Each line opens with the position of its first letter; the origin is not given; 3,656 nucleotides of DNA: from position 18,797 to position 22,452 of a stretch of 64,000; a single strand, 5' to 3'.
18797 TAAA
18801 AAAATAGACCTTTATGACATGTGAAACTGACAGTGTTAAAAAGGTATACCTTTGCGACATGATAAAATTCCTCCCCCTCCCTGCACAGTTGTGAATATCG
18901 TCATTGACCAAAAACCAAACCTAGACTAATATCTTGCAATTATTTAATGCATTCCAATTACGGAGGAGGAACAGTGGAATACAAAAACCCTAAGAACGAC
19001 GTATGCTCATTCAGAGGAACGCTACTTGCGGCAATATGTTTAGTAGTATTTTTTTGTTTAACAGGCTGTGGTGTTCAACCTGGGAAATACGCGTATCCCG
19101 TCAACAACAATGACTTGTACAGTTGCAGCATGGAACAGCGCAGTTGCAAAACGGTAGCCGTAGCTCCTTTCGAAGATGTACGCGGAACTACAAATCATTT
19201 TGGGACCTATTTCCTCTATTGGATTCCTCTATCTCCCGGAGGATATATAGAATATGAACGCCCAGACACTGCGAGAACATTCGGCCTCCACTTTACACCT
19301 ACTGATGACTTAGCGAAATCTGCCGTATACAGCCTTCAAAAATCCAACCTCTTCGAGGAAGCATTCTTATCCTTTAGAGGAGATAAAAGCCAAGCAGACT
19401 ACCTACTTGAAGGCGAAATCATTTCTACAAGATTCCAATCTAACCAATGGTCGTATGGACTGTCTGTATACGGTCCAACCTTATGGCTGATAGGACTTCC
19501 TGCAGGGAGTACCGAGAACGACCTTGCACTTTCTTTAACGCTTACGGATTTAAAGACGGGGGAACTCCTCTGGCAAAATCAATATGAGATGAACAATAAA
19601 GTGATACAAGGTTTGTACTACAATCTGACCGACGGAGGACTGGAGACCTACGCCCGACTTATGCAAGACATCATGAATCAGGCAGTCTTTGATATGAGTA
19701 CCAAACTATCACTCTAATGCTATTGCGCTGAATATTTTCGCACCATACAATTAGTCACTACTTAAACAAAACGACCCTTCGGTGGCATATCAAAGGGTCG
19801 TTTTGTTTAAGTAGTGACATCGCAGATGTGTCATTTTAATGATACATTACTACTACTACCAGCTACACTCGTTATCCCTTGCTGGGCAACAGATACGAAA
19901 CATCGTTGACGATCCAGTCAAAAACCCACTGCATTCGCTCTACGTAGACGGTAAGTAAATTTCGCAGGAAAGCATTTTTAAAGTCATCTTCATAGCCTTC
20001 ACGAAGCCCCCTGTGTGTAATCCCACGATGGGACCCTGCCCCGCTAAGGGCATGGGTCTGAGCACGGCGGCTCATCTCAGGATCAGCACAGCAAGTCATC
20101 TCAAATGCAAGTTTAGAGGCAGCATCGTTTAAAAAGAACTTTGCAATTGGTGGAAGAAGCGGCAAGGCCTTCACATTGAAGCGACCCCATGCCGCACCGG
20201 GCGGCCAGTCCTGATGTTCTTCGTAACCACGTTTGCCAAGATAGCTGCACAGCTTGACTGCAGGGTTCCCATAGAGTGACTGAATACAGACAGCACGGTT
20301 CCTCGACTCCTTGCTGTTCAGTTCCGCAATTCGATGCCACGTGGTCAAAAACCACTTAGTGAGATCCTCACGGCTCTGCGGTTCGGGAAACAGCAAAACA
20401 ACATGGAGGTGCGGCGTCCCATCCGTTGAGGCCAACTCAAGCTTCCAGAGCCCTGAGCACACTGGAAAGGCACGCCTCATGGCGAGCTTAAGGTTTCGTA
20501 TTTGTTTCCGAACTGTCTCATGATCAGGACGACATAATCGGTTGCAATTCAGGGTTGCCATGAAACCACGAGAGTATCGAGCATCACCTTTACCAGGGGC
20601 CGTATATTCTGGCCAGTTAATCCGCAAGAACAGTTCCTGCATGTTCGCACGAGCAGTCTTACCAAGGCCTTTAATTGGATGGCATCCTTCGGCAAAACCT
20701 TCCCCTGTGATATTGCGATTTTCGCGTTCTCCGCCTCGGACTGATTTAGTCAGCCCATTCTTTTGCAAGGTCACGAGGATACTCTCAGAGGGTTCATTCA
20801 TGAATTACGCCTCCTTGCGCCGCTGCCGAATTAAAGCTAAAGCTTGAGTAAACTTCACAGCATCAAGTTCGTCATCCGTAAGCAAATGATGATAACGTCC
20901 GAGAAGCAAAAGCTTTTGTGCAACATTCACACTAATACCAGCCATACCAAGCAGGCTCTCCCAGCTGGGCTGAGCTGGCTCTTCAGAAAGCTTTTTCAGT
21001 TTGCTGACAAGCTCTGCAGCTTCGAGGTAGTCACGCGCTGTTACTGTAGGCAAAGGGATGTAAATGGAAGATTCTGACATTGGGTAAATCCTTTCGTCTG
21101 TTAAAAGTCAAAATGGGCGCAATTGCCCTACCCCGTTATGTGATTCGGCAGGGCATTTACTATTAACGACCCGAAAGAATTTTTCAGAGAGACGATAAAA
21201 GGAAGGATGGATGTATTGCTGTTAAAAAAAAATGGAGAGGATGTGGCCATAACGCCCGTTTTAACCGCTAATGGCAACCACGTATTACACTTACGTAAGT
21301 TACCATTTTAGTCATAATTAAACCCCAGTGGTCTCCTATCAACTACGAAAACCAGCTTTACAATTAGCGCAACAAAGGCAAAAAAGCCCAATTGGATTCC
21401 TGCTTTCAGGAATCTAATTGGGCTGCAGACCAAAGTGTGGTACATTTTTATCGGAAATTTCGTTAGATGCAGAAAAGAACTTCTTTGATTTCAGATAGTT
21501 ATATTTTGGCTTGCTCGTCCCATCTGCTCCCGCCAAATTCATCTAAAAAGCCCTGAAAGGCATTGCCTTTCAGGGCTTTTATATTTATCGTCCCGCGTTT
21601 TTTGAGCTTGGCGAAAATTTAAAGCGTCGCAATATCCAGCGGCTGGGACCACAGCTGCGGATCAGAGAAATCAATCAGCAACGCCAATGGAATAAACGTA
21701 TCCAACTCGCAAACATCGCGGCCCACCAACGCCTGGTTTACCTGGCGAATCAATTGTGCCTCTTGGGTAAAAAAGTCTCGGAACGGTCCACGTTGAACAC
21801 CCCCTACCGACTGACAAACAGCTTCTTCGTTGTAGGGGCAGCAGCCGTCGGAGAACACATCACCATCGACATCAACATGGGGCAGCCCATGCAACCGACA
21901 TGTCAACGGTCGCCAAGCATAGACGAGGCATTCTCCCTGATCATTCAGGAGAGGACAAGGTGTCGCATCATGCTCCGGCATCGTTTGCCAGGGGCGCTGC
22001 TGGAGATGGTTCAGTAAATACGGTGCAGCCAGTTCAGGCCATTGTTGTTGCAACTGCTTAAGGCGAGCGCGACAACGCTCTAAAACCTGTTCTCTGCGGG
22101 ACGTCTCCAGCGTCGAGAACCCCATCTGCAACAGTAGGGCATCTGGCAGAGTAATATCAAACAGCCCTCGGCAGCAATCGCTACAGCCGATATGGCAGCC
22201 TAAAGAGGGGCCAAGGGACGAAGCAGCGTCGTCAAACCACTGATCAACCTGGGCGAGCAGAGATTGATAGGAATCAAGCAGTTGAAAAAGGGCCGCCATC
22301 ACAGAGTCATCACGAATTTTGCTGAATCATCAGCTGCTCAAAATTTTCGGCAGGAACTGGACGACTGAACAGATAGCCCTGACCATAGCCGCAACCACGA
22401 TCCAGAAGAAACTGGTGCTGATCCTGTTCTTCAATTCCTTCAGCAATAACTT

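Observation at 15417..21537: Minimal tRNA-Sec island: integrase + HUH Rep + resolvase + two lipoproteins, with no capsid or transfer genes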

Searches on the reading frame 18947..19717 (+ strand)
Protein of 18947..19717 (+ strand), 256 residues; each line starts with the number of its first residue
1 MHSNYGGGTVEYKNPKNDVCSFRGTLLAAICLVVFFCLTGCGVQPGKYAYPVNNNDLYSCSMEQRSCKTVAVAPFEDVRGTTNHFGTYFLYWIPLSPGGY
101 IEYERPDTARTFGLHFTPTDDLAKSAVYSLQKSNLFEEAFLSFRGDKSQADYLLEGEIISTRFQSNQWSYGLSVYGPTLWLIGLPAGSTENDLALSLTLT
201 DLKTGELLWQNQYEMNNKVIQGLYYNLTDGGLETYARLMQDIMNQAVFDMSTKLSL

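Call 4: search_protein_families(library=pfam, proteins=[window:18947-19717:+], max_evalue=0.1)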
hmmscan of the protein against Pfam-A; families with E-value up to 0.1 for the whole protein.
window:18947-19717:+ (256 aa): 4 families
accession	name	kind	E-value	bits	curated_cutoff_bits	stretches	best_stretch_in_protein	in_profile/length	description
PF13036.11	LpoB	-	4.8e-05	23.7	22.3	1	191-214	123-146/147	Peptidoglycan-synthase activator LpoB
PF16539.10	FlgT_M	-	0.00099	19.8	31.2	1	145-216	84-145/158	Flagellar assembly protein T, middle domain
PF13590.11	DUF4136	-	0.038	14.9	32.8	1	111-210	16-121/152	Domain of unknown function (DUF4136)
PF05643.16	GNA1162-like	-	0.078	13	25.9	0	191-245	104-151/185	Putative lipoprotein GNA1162-like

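Call 7: search_protein_families(library=phrogs, proteins=[window:18947-19717:+], max_evalue=0.01)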
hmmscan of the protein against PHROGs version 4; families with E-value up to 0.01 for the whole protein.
window:18947-19717:+ (256 aa): 0 families

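Call 8: search_protein_families(library=ncbifam, proteins=[window:18947-19717:+], max_evalue=0.01)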
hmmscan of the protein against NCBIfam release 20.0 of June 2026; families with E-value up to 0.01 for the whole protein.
window:18947-19717:+ (256 aa): 0 families

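Call 57: search_protein_families(library=padloc, proteins=[window:18947-19717:+], max_evalue=0.01)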
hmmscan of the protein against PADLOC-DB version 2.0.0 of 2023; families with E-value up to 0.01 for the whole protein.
window:18947-19717:+ (256 aa): 0 families

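Call 84: find_homologous_proteins(query=window:18947-19717:+)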
Query window:18947-19717:+ (256 aa): 16 proteins with E <= 0.001 among 1103 candidates.
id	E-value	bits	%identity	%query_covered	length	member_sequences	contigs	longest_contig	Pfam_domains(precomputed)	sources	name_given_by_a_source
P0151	1.4e-166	570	100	96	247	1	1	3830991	-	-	-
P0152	1.7e-81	291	58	89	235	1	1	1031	-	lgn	-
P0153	2.1e-72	262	53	89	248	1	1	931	-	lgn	-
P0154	5.2e-69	251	51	91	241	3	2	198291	-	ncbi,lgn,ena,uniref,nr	ncbi:hypothetical protein [Desulfuromonas thiophila]|uniref:hypothetical protein n=1 Tax=Desulfuromo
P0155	1.3e-67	246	49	89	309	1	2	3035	PF09851.15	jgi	jgi:hypothetical protein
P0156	3.1e-67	245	50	89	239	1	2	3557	-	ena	-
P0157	1.7e-66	242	51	86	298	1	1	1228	PF09851.15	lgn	-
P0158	6.4e-64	234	49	88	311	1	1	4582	PF09851.15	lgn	-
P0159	4.5e-63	231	50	89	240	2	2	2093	-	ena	-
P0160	3.4e-59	218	44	91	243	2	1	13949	-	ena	-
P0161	1.0e-58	217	45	88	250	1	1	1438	-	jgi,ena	-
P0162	1.3e-57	213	47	88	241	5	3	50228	-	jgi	jgi:hypothetical protein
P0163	1.3e-56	210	46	87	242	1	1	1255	-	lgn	-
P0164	2.1e-55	206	48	89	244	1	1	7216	-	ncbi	-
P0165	3.2e-36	143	50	54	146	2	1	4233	-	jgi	-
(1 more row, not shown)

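Call 86: find_encoding_contigs(protein=P0154, flank=8000, max_places=3)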
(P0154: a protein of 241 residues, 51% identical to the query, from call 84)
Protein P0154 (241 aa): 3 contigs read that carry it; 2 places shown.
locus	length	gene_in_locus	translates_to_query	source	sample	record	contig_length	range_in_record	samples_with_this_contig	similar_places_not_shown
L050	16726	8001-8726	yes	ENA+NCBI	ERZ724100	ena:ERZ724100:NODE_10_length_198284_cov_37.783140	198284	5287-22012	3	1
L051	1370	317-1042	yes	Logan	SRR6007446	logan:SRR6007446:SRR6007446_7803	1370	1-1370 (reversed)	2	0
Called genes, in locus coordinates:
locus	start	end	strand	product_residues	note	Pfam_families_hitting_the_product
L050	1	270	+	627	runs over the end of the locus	PF00350:Dynamin_N, PF01926:MMR_HSR1 (faint)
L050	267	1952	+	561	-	PF00350:Dynamin_N, PF01926:MMR_HSR1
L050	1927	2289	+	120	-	-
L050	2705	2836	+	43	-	-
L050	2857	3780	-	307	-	PF13565:HTH_32, PF00665:rve, PF13683:rve_3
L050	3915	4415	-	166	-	PF01527:HTH_Tnp_1 (weak)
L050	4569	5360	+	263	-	-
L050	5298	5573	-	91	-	-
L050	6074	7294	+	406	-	PF14690:Zn_ribbon_ISL3, PF13542:HTH_Tnp_ISL3, PF01610:DDE_Tnp_ISL3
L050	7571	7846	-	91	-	-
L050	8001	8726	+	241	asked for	-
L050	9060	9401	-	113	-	PF13683:rve_3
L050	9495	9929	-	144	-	PF13276:HTH_21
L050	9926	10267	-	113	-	-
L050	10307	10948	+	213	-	PF00149:Metallophos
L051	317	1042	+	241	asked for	-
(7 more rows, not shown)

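Call 113: predict_structure(alignment_id=A11)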
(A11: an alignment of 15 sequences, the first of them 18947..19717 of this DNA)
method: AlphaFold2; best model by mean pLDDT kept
length: 256 residues; sequences in the alignment: 15
mean_pLDDT: 74.9   pTM: 0.69
mean pLDDT of the five models: 74.9, 71.3, 70.7, 68.2, 67.3
residues with pLDDT >= 90: 87; 70-90: 63; 50-70: 76; < 50: 30
segments of 3 or more residues with pLDDT < 50: 1-4, 84-92, 108-111, 224-226
pLDDT, mean of each block of 10 residues (from residue 1): 46 52 72 74 65 91 88 87 48 52 56 68 95 95 82 94 68 57 62 94 96 87 52 86 97 91
secondary structure, 60 per line:
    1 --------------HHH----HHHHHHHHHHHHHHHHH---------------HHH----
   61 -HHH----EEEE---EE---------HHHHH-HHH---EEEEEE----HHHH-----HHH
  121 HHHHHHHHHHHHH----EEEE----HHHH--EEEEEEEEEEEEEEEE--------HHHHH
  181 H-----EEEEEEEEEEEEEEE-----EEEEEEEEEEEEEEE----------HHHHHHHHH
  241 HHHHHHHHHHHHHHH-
elements in order: H22-38 E69-72 H87-91 E99-104 H109-112 H118-133 E138-141 H146-149 E152-167 H176-181 E187-201 E207-221 H232-255

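Call 116: fold_search(model_id=the predicted structure, library=pdb)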
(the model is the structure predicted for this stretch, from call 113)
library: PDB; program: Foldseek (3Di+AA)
matches with E <= 10: 785; with E <= 0.001: 67
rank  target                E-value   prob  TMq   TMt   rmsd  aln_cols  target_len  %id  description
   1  8z5n_0                1.6e-07  1.00  0.42  0.31   9.1       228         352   15  Cryo-EM structure of the LPHT ring (released 2025-10-22)
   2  2iqi_F                2.6e-07  1.00  0.31  0.44  10.8       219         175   16  Crystal structure of protein XCC0632 from Xanthomonas campestris, Pfam DUF330 (released 2006-11-07)
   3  2iqi_A                4.5e-07  1.00  0.33  0.46  10.5       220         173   16  Crystal structure of protein XCC0632 from Xanthomonas campestris, Pfam DUF330 (released 2006-11-07)
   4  3w1e                  5.8e-07  1.00  0.39  0.29   8.0       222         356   13  Structure of FlgT, a flagellar basal body component protein (released 2013-04-03)
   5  2iqi_G                9.0e-07  1.00  0.40  0.56   9.0       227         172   13  Crystal structure of protein XCC0632 from Xanthomonas campestris, Pfam DUF330 (released 2006-11-07)
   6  2iqi_B                9.6e-07  1.00  0.40  0.57   9.3       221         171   14  Crystal structure of protein XCC0632 from Xanthomonas campestris, Pfam DUF330 (released 2006-11-07)
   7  4uv2_F                2.6e-06  1.00  0.38  0.41   7.5       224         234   15  Structure of the curli transport lipoprotein CsgG in a non-lipidated, pre-pore conformation (released 2014-09-24)
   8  4uv2_N                6.2e-06  1.00  0.37  0.40   8.0       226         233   15  Structure of the curli transport lipoprotein CsgG in a non-lipidated, pre-pore conformation (released 2014-09-24)
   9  8t8d_B                6.2e-06  1.00  0.33  0.42   8.2       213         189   10  Structure of Helicobacter pylori adhesin A, HpaA (released 2024-01-31)
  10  4uv2_D                7.0e-06  1.00  0.38  0.41   8.4       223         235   16  Structure of the curli transport lipoprotein CsgG in a non-lipidated, pre-pore conformation (released 2014-09-24)
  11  8t8d_D                9.0e-06  1.00  0.31  0.38   8.5       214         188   10  Structure of Helicobacter pylori adhesin A, HpaA (released 2024-01-31)
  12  4uv2_G                9.6e-06  1.00  0.40  0.44   7.3       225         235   16  Structure of the curli transport lipoprotein CsgG in a non-lipidated, pre-pore conformation (released 2014-09-24)
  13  5t11_D                1.0e-05  1.00  0.35  0.63   7.1       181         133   12  PelC L103M dodecamer from Paraburkholderia phytofirmans, space group C2 (released 2017-03-15)
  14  4uv2_I                1.2e-05  1.00  0.40  0.43   8.3       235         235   16  Structure of the curli transport lipoprotein CsgG in a non-lipidated, pre-pore conformation (released 2014-09-24)
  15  5t11_I                1.2e-05  1.00  0.33  0.58   7.5       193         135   12  PelC L103M dodecamer from Paraburkholderia phytofirmans, space group C2 (released 2017-03-15)
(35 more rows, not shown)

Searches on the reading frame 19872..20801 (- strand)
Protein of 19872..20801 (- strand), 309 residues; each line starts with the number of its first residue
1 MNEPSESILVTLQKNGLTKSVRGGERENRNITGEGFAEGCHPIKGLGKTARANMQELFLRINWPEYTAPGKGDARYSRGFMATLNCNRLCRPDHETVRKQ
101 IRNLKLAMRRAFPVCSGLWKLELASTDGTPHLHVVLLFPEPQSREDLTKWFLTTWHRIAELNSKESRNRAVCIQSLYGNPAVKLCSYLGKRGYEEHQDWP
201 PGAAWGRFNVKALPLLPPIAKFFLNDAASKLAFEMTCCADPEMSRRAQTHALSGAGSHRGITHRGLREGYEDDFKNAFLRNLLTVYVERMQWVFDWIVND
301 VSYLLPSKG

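Call 4: search_protein_families(library=pfam, proteins=[window:19872-20801:-], max_evalue=0.1)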
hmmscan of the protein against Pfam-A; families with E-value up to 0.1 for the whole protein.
window:19872-20801:- (309 aa): 1 family
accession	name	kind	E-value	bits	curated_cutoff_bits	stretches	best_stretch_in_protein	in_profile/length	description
PF23343.2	REP_ORF2-G2P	-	0.00016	22.4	27.8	1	81-166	3-84/99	Replication-associated protein ORF2/G2P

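Call 7: search_protein_families(library=phrogs, proteins=[window:19872-20801:-], max_evalue=0.01)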
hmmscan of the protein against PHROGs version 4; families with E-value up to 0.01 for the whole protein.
window:19872-20801:- (309 aa): 0 families

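Call 8: search_protein_families(library=ncbifam, proteins=[window:19872-20801:-], max_evalue=0.01)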
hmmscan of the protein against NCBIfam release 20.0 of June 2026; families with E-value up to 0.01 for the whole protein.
window:19872-20801:- (309 aa): 0 families

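Call 10: find_homologous_proteins(query=window:19872-20801:-)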
Query window:19872-20801:- (309 aa): 1 proteins with E <= 0.001 among 940 candidates.
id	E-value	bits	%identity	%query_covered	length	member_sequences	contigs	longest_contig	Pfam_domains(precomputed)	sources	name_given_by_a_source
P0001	6.8e-215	730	100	100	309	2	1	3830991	-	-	-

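Call 34: search_protein_representatives(protein=window:19872-20801:-)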
Query: 309 residues. Proteins with E-value up to 0.001 (for the whole library): 151; up to 1e-10: 12; up to 1e-30: 1. The best 150 are listed.
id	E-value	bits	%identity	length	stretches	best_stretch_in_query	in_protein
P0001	2.2e-215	730.0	100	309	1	1-309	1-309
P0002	1.7e-26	109.3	30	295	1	34-269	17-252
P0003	1.6e-19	86.4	30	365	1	41-244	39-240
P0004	2.6e-16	75.8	29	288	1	46-234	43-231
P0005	6.4e-16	74.6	30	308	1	6-249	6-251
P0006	1.3e-14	70.3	30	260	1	48-234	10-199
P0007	2.9e-13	65.9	31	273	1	43-217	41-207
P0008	5.6e-13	64.9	32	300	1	51-216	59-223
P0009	1.4e-12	63.6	32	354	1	8-230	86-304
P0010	4.1e-12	62.1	29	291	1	44-218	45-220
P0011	1.4e-11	60.3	28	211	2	6-180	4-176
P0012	3.6e-11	59.0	25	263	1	42-211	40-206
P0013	1.7e-10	56.7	33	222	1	78-218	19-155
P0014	3.4e-10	55.8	30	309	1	43-218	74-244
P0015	5.5e-10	55.1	31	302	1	42-214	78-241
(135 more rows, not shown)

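Call 57: search_protein_families(library=padloc, proteins=[window:19872-20801:-], max_evalue=0.01)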
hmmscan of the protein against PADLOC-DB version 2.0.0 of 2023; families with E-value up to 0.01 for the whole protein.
window:19872-20801:- (309 aa): 0 families

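Call 89: find_related_loci(query=window:19872-20801:-, collection=genome_contigs, flank=10000)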
Query window:19872-20801:- (309 aa) in genome_contigs; peptide patterns used: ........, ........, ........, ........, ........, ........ (x = any residue, [..] = any of these).
33 stretches matched a pattern, but none encodes a relative of the query by tblastn (E <= 1e-3).

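Call 90: find_related_loci(query=window:19872-20801:-, collection=viral_contigs, flank=10000)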
Query window:19872-20801:- (309 aa) in viral_contigs; peptide patterns used: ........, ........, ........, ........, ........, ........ (x = any residue, [..] = any of these).
1 stretches matched a pattern, but none encodes a relative of the query by tblastn (E <= 1e-3).

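Call 110: search_dna_similar(query=window:19872-20801:-, collection=plasmids, mode=protein, max_evalue=0.001, max_rows=15)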
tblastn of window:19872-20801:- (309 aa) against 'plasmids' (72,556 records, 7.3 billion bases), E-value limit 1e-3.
No match.

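Call 111: search_dna_similar(query=window:19872-20801:-, collection=phages, mode=protein, max_evalue=0.001, max_rows=15)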
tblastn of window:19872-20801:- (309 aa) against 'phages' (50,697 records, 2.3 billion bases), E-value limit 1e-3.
No match.

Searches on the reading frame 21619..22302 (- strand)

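Call 4: search_protein_families(library=pfam, proteins=[window:21619-22302:-], max_evalue=0.1)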
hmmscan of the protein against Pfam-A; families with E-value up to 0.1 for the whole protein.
window:21619-22302:- (227 aa): 2 families
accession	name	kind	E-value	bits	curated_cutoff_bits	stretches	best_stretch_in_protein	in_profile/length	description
PF03692.20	CxxCxxCC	-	2e-05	25.6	23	1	36-138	2-69/85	Putative zinc- or iron-chelating domain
PF09036.15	Bcr-Abl_Oligo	-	0.036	14.5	23.1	1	53-87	14-46/73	Bcr-Abl oncoprotein oligomerisation domain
